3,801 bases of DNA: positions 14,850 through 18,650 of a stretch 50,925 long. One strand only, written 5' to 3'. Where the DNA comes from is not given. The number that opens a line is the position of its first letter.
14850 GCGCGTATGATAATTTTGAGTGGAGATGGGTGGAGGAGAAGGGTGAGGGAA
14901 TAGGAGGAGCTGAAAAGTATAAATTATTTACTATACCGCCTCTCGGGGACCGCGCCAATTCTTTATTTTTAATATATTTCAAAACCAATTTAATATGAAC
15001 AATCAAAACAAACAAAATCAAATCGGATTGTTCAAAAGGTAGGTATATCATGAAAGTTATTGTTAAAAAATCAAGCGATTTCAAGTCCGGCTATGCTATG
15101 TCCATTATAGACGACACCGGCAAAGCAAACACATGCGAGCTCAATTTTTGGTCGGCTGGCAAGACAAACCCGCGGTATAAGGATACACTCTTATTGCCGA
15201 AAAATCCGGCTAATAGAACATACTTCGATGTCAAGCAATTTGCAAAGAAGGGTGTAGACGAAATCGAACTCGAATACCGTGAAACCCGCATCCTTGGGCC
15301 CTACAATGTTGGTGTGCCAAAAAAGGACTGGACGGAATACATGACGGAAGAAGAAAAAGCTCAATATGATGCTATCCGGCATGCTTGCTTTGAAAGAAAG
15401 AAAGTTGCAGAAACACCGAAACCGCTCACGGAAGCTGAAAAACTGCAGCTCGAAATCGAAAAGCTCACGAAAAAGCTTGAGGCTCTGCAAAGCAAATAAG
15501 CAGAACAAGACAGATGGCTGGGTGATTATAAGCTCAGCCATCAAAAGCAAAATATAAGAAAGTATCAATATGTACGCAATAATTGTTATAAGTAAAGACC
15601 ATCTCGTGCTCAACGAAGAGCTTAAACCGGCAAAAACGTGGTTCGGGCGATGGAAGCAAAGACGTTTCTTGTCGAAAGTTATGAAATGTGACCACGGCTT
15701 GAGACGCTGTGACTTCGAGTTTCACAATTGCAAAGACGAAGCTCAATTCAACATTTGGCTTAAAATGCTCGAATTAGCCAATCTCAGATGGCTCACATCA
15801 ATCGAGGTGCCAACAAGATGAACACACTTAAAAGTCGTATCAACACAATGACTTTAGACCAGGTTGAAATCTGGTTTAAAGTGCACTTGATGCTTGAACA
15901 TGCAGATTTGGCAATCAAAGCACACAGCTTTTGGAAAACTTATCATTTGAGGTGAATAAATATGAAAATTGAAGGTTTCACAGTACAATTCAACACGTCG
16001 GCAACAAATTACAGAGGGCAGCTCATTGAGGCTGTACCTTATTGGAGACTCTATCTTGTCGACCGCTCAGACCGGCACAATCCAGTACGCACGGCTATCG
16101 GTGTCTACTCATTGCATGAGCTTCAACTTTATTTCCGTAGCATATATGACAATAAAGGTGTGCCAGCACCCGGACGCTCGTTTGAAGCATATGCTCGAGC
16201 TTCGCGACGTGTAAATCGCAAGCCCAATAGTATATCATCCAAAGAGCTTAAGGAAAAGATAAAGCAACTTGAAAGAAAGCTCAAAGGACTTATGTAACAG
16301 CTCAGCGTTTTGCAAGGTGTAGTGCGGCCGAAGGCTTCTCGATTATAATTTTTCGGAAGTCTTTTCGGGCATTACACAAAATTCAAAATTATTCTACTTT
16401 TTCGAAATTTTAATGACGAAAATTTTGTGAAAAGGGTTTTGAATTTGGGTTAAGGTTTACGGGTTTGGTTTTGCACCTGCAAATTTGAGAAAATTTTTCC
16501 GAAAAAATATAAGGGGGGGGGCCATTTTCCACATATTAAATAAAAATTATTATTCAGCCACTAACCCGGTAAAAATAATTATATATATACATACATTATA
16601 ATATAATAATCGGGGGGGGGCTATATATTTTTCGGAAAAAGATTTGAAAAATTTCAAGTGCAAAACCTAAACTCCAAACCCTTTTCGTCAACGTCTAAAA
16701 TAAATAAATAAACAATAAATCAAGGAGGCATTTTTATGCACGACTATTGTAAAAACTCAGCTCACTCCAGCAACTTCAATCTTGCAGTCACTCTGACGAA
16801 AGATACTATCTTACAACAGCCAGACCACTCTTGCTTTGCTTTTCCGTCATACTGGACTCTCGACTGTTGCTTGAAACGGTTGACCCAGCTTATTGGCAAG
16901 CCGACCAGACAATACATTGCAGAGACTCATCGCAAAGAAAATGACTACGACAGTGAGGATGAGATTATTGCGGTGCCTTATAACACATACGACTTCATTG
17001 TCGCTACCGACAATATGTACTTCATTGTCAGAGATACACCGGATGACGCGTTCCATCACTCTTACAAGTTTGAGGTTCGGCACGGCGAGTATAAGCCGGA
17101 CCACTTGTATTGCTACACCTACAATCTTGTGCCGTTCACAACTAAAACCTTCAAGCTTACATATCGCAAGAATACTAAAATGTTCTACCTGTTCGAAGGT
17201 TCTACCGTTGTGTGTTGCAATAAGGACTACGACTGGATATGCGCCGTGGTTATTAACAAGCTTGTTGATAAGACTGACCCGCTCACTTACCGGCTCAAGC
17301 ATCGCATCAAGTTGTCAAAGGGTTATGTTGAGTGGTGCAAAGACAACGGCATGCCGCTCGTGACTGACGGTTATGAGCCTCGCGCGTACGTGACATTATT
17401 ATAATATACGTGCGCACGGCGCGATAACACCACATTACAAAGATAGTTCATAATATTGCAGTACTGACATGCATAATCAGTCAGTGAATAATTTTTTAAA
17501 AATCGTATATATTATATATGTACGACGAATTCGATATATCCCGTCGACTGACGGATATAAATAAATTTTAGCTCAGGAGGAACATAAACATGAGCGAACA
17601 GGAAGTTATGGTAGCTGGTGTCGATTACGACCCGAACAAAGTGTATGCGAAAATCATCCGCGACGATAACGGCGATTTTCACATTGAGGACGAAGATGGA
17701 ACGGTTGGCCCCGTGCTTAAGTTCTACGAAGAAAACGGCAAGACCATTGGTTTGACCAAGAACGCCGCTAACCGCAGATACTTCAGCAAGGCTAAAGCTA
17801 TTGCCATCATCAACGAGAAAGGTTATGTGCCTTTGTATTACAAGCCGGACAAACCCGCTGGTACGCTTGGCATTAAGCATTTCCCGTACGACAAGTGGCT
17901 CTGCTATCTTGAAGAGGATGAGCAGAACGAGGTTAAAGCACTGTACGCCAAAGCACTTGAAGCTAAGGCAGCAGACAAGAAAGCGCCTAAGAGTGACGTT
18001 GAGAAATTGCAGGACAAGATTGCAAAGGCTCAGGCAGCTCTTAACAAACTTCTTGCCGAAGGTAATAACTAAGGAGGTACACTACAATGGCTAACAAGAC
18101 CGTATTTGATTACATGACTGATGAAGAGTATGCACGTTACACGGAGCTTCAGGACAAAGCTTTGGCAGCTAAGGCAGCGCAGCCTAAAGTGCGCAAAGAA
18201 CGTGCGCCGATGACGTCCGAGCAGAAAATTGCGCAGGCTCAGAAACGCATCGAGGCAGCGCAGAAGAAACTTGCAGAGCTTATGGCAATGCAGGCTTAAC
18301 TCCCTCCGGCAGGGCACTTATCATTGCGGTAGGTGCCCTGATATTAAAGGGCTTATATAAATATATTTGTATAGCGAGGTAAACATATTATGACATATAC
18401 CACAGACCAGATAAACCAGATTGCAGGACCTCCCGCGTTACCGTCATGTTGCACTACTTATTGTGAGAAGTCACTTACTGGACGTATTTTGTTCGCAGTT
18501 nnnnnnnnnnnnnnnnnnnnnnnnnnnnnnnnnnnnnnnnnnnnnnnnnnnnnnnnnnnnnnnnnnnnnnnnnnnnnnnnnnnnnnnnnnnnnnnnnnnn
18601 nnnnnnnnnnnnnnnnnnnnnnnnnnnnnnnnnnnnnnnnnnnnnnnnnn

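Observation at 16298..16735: Origin-like structured non-coding island: inverted repeat, G9, AT-rich spacer, G9, inverted repeat, with iterons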

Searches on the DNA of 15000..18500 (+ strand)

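Call 7: search_dna_similar(query=window:15000-18500:+, collection=phages, mode=near)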
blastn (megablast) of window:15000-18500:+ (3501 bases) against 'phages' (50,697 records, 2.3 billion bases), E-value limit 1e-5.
No match.

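Call 69: search_rna_families(source=window, start=16200, end=16800, threshold=evalue, max_evalue=10)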
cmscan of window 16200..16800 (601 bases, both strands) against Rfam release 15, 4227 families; matches with E-value up to 10: 10.
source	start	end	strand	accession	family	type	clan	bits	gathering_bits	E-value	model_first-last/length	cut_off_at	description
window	16318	16378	-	RF03223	mir-2209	Gene; miRNA;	-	23.6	70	0.017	1-63/63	no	mir-2209 microRNA precursor family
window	16622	16654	+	RF04355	Plastid-atpF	Intron;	-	20.8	52.5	3.4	1-53/53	no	Plastid-atpF group II-D1 intron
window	16458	16676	-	RF03926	MIR1435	Gene; miRNA;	-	19.4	94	3.1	1-186/186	no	MIR1435 microRNA precursor family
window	16316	16434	+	RF02330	TtnuHACA23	Gene; snRNA; snoRNA; HACA-box;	-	18.3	100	6.2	1-135/135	no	Tetrahymena snoRNA TtnuHACA23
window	16368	16421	-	RF01810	pntA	Gene; sRNA;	-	17.6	54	6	1-62/62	no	pntA sRNA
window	16340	16404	-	RF01526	ceN106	Gene; snRNA; snoRNA; CD-box;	-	15.6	60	2.7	1-77/77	no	C. elegans snoRNA ceN106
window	16378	16447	+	RF04027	mir-1422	Gene; miRNA;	-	15.6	60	9.3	1-84/84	no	mir-1422 microRNA precursor family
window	16369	16456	+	RF03187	MIR1512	Gene; miRNA;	-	15.3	79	6.6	1-94/94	no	MIR1512 microRNA precursor family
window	16450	16682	-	RF04127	MIR8007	Gene; miRNA;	-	14.1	195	4.7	1-226/226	no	MIR8007 microRNA precursor family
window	16458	16601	-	RF02360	Yfr8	Gene; sRNA;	-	10.7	40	10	1-226/226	no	Cyanobacterial functional RNA 8/9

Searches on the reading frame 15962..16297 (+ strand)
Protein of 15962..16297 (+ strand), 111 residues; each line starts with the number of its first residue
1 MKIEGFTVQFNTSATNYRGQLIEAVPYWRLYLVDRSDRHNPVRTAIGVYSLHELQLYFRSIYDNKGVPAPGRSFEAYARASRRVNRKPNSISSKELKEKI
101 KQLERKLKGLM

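Call 9: search_protein_families(library=phrogs, proteins=[window:15962-16297:+], max_evalue=0.01)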
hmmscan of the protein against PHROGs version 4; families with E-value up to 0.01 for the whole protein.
window:15962-16297:+ (111 aa): 0 families

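Call 10: search_protein_families(library=pfam, proteins=[window:15962-16297:+], max_evalue=0.01)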
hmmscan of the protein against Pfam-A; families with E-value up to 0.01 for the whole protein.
window:15962-16297:+ (111 aa): 0 families

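Call 17: find_related_loci(query=window:15962-16297:+, collection=viral_contigs, flank=3000)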
Query window:15962-16297:+ (111 aa) in viral_contigs; peptide patterns used: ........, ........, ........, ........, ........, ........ (x = any residue, [..] = any of these).
184 stretches matched a pattern; 1 encode a relative of the query (tblastn E <= 1e-3); 1 distinct loci.
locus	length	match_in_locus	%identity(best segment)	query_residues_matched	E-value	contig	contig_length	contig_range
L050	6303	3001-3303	65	1-104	3e-40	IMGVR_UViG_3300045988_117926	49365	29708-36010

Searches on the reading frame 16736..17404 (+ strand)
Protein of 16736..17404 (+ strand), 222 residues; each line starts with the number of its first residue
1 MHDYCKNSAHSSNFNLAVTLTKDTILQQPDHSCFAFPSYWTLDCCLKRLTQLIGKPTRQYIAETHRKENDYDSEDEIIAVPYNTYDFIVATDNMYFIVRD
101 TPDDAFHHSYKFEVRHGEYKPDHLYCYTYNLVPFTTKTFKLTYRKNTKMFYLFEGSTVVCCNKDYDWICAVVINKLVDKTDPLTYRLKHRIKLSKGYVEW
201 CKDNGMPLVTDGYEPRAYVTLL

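Call 9: search_protein_families(library=phrogs, proteins=[window:16736-17404:+], max_evalue=0.01)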
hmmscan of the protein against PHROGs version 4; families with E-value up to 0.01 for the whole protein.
window:16736-17404:+ (222 aa): 0 families

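Call 10: search_protein_families(library=pfam, proteins=[window:16736-17404:+], max_evalue=0.01)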
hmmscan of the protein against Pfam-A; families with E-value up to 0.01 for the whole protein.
window:16736-17404:+ (222 aa): 0 families

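Call 11: find_related_loci(query=window:16736-17404:+, collection=viral_contigs, flank=3000)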
Query window:16736-17404:+ (222 aa) in viral_contigs; peptide patterns used: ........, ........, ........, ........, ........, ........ (x = any residue, [..] = any of these).
32 stretches matched a pattern; 2 encode a relative of the query (tblastn E <= 1e-3); 2 distinct loci.
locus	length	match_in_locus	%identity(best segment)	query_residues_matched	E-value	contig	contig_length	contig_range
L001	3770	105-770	91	1-222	1e-140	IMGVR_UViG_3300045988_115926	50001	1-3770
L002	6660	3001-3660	87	1-222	1e-132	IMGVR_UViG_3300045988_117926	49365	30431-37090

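Call 12: search_dna_similar(query=window:16736-17401:+, collection=phages, mode=protein)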
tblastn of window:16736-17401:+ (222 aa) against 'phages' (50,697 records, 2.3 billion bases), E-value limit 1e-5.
No match.

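Call 28: find_homologous_proteins(query=window:16736-17404:+)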
Query window:16736-17404:+ (222 aa): 6 proteins with E <= 0.001 among 39 candidates.
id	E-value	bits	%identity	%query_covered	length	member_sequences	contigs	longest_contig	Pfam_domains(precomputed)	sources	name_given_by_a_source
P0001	4.3e-136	470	90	100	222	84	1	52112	-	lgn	-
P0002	4.4e-117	408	79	100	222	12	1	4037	-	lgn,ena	-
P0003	2.7e-109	382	75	100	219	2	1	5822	-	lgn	-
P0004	2.2e-107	376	75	100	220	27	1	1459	-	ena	-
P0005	1.1e-71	259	91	46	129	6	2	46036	-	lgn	-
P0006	7.1e-45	172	86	40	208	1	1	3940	-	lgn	-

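Call 29: find_encoding_contigs(protein=P0002, flank=4000, max_places=6)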
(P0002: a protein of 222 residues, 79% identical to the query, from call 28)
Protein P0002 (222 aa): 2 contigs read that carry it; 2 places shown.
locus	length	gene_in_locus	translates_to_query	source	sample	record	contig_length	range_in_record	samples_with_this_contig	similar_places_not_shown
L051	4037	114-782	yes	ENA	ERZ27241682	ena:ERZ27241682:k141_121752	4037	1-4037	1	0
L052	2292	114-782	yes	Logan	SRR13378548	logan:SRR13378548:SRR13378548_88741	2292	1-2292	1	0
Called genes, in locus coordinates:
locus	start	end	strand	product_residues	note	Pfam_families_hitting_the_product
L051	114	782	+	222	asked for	-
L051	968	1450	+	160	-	-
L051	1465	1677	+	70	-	-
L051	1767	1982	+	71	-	-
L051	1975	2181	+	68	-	-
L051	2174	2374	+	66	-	-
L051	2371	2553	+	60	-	-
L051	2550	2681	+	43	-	-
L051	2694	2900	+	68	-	-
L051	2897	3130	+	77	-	-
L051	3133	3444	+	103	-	-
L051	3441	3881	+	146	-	-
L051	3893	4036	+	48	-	?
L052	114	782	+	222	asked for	-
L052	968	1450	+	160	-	-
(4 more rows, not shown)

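Call 30: find_encoding_contigs(protein=P0003, flank=4000, max_places=6)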
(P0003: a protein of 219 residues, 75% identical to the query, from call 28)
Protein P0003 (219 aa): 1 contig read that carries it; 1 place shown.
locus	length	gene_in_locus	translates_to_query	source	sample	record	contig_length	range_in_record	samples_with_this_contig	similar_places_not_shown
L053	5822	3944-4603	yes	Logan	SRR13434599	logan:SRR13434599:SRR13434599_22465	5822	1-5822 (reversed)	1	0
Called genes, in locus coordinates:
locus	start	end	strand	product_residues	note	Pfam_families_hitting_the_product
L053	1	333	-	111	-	?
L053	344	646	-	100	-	-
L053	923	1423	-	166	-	-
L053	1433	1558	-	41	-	-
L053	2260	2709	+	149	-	-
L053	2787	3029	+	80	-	-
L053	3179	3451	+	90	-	-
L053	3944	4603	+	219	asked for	-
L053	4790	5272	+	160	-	-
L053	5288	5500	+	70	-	-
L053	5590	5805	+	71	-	-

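Call 31: find_encoding_contigs(protein=P0001, flank=4000, max_places=6)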
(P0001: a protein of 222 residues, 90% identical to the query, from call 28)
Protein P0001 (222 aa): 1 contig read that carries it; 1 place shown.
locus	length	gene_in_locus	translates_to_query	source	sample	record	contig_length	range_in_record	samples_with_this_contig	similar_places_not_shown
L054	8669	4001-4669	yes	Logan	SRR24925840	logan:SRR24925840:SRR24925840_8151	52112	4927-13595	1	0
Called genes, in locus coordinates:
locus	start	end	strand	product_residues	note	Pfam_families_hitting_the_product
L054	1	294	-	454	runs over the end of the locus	-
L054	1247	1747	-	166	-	-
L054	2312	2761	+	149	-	-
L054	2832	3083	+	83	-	-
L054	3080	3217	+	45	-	-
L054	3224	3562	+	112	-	-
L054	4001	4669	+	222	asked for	-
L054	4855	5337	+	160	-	-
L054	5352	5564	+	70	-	-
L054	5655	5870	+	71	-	-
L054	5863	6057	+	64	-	-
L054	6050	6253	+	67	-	-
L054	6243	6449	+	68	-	-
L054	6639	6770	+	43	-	-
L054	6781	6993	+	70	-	-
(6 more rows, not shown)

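Call 39: find_related_loci(query=A2, collection=metagenome_contigs, flank=3000)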
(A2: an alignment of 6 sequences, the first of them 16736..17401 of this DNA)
Query A2 (222 aa) in metagenome_contigs; peptide patterns used: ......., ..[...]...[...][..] (x = any residue, [..] = any of these).
89 stretches matched a pattern; 3 encode a relative of the query (tblastn E <= 1e-3); 3 distinct loci.
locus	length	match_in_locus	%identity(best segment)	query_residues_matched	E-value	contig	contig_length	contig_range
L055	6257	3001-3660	87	1-222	1e-132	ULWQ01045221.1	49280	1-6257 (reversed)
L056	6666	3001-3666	82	1-222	3e-124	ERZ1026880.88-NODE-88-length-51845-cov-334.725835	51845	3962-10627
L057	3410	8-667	80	1-222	2e-123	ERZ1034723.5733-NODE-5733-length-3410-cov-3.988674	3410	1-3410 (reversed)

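Call 98: predict_structure(alignment_id=A6)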
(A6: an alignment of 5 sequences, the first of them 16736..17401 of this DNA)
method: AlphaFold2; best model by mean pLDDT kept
length: 222 residues; sequences in the alignment: 5
mean_pLDDT: 54.1   pTM: 0.47
mean pLDDT of the five models: 54.1, 49.9, 47.4, 47.1, 46.3
residues with pLDDT >= 90: 0; 70-90: 61; 50-70: 70; < 50: 91
segments of 3 or more residues with pLDDT < 50: 60-85, 104-106, 121-136, 179-222
pLDDT, mean of each block of 10 residues (from residue 1): 60 76 82 80 69 60 33 25 43 66 54 70 35 47 67 75 65 56 38 32 30 32 32
secondary structure, 60 per line:
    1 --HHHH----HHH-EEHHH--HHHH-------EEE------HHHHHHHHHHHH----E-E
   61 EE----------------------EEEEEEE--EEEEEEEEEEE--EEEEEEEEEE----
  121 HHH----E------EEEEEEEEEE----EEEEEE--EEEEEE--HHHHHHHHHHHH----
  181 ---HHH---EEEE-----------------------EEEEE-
elements in order: H3-6 H22-25 E33-35 H42-53 E60-62 E85-91 E94-104 E107-116 E135-144 E149-154 E157-162 H165-176 E190-193 E217-221
